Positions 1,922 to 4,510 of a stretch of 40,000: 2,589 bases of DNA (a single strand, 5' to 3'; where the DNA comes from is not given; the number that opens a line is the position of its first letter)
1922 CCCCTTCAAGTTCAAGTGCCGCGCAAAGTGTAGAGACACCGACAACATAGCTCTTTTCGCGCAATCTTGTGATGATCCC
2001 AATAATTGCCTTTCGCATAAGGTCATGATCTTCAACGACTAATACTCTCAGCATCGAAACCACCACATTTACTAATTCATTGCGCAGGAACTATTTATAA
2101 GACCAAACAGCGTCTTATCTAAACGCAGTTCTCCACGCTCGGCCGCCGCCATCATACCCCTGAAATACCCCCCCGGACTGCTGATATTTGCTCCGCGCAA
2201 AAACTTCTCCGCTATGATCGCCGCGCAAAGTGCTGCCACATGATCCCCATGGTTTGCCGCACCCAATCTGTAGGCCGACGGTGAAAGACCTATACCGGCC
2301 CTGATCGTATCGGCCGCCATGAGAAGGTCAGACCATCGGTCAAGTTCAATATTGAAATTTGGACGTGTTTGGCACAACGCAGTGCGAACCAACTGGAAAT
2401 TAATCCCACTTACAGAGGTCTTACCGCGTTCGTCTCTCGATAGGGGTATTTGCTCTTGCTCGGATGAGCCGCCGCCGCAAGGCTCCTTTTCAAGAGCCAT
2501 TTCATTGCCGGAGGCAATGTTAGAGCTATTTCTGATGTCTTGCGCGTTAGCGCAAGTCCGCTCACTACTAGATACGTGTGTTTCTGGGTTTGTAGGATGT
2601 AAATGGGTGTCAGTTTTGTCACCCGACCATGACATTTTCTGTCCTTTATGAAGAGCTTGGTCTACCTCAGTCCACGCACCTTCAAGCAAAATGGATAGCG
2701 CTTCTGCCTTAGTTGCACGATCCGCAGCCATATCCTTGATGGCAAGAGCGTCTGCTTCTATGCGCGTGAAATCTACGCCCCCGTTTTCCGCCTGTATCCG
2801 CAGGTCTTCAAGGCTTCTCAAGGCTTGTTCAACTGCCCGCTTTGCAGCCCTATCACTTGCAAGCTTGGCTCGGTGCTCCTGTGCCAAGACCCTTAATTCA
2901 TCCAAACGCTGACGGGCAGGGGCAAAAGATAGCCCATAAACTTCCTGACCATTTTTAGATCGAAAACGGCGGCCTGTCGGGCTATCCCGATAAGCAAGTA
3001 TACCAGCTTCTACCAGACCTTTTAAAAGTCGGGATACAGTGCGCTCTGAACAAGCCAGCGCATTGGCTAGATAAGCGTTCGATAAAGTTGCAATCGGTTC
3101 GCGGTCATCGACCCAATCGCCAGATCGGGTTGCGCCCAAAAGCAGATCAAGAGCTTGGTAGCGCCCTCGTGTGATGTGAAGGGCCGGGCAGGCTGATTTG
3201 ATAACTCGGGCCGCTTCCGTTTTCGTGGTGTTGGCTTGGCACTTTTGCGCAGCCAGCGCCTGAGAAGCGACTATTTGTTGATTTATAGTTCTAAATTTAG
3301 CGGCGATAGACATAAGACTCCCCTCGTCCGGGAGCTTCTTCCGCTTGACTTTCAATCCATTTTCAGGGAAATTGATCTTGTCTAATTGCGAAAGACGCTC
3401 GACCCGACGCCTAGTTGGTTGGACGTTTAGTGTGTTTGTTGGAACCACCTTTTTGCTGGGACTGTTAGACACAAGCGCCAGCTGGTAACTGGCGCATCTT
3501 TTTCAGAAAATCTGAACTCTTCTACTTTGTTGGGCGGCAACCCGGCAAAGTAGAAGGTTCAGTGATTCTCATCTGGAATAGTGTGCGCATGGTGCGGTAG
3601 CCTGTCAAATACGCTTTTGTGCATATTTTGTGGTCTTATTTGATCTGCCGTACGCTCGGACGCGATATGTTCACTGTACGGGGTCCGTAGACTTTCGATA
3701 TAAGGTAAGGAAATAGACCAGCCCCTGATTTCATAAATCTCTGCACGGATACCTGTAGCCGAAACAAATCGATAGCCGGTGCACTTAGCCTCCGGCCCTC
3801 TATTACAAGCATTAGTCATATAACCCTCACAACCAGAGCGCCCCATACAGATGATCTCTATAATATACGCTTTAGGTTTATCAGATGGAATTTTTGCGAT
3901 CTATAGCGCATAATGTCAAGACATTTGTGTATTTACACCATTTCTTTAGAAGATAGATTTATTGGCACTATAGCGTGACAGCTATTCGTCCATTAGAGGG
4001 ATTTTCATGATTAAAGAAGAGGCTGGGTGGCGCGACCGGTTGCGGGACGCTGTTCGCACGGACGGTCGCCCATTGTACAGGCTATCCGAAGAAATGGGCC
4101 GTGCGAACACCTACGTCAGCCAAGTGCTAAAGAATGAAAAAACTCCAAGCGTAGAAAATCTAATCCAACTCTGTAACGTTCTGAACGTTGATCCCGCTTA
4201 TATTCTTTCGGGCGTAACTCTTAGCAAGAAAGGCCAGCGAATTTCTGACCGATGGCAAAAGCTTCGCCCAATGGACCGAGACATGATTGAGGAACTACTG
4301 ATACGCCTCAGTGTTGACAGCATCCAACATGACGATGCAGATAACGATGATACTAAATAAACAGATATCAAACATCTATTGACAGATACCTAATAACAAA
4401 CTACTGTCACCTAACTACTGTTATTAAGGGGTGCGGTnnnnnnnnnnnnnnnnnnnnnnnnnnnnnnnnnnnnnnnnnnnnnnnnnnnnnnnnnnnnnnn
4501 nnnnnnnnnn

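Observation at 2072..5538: RepC-like initiator plus ParA/RHH partition operon joined to a complete myovirus: candidate RepC-driven phage-plasmid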

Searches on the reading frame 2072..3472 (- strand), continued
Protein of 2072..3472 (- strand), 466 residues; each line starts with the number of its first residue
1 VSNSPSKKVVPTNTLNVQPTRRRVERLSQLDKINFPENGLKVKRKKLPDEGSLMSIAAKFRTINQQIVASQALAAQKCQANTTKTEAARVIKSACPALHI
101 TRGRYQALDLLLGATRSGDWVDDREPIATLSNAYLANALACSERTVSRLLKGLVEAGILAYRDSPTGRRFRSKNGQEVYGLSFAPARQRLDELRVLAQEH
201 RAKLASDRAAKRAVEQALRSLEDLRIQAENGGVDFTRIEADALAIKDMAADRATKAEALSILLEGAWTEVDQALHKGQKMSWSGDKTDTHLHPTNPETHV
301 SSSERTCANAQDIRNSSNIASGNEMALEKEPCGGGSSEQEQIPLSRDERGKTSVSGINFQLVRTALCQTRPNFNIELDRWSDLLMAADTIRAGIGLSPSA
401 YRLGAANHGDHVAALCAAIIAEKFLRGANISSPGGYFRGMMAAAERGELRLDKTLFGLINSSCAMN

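Call 96: find_related_loci(query=A3, collection=viral_contigs, flank=10000)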
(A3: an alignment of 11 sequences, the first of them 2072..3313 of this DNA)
Query A3 (413 aa) in viral_contigs; peptide patterns used: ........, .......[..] (x = any residue, [..] = any of these).
10 stretches matched a pattern; 3 encode a relative of the query (tblastn E <= 1e-3); 3 distinct loci.
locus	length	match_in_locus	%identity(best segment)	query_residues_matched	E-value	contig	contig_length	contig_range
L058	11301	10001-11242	37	4-405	8e-66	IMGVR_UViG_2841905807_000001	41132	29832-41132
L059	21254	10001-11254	37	4-408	5e-61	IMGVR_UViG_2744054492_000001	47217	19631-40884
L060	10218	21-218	50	341-405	7e-8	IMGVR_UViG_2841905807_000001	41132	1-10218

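Call 126: search_dna_similar(query=L058:4059-4658:+, collection=plasmids, mode=protein, max_evalue=0.00001, max_rows=25)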
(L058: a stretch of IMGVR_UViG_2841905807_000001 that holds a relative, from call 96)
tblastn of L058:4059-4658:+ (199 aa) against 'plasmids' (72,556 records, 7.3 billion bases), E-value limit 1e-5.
No match.

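Call 127: search_dna_similar(query=L058:4059-4658:+, collection=phages, mode=protein, max_evalue=0.00001, max_rows=25)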
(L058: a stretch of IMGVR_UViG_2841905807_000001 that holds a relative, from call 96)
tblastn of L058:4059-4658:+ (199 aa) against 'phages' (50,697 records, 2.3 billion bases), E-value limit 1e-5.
No match.
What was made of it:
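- Tried and rejected: The 186-aa-family gene in PLSDB and phages: none (calls 126, 127).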

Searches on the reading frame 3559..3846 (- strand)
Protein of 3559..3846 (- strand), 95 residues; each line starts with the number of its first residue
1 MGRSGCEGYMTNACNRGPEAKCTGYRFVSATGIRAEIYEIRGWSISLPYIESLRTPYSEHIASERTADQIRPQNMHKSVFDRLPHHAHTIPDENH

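Call 5: search_protein_families(library=pfam, proteins=[window:3559-3846:-], max_evalue=0.1)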
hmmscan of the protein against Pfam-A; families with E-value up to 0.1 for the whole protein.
window:3559-3846:- (95 aa): 1 family
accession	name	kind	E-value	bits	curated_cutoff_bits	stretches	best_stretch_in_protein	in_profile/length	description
PF17264.7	DUF5330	-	0.026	15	27.5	1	9-35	18-44/65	Family of unknown function (DUF5330)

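Call 89: search_protein_families(library=ncbifam, proteins=[window:3559-3819:-], max_evalue=0.001)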
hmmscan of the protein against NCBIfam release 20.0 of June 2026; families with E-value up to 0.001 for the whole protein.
window:3559-3819:- (86 aa): 0 families
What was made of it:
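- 3559..3819 (-): Small conserved ORF (86 aa) upstream of repC, function unknown. No family match (call 89).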

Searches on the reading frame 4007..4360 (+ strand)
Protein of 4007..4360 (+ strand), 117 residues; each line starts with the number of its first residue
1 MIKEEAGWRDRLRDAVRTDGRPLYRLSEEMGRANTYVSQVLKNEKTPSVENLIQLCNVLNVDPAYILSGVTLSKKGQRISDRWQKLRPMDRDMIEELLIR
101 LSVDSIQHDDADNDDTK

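Call 5: search_protein_families(library=pfam, proteins=[window:4007-4360:+], max_evalue=0.1)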
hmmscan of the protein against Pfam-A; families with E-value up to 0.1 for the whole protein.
window:4007-4360:+ (117 aa): 4 families
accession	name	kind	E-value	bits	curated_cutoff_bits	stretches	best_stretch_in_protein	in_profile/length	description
PF01381.28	HTH_3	-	9.8e-07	29.2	23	1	25-66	14-55/55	Helix-turn-helix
PF13443.12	HTH_26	-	0.0094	16.6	22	1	24-67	14-58/63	Cro/C1-type HTH DNA-binding domain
PF12844.13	HTH_19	-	0.026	14.9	30.2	1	41-70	32-62/64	Helix-turn-helix domain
PF13560.12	HTH_31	-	0.039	14.7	27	1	11-64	5-59/64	Helix-turn-helix domain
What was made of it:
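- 4007..4360 (+): Xre-family HTH regulator (117 aa), conserved next to RepC in relatives. HTH_3 scores 29.2 bits (call 5).
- Checked: Xre 4007-4360 scores 29.2 bits on HTH_3 (cut-off 23; call 5).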

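Call 6: search_protein_families(library=ncbifam, proteins=[window:4007-4360:+], max_evalue=0.1)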
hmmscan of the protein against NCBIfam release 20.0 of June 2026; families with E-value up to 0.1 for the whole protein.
window:4007-4360:+ (117 aa): 2 families
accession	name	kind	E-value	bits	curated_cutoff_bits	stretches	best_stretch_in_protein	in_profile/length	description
NF041677.1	trans_regClgR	equivalog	0.00013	22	170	1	10-71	11-72/113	transcriptional regulator ClgR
NF007257.0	PRK09706.1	subfamily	0.00066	19.5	101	1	24-94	22-93/135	transcriptional repressor DicA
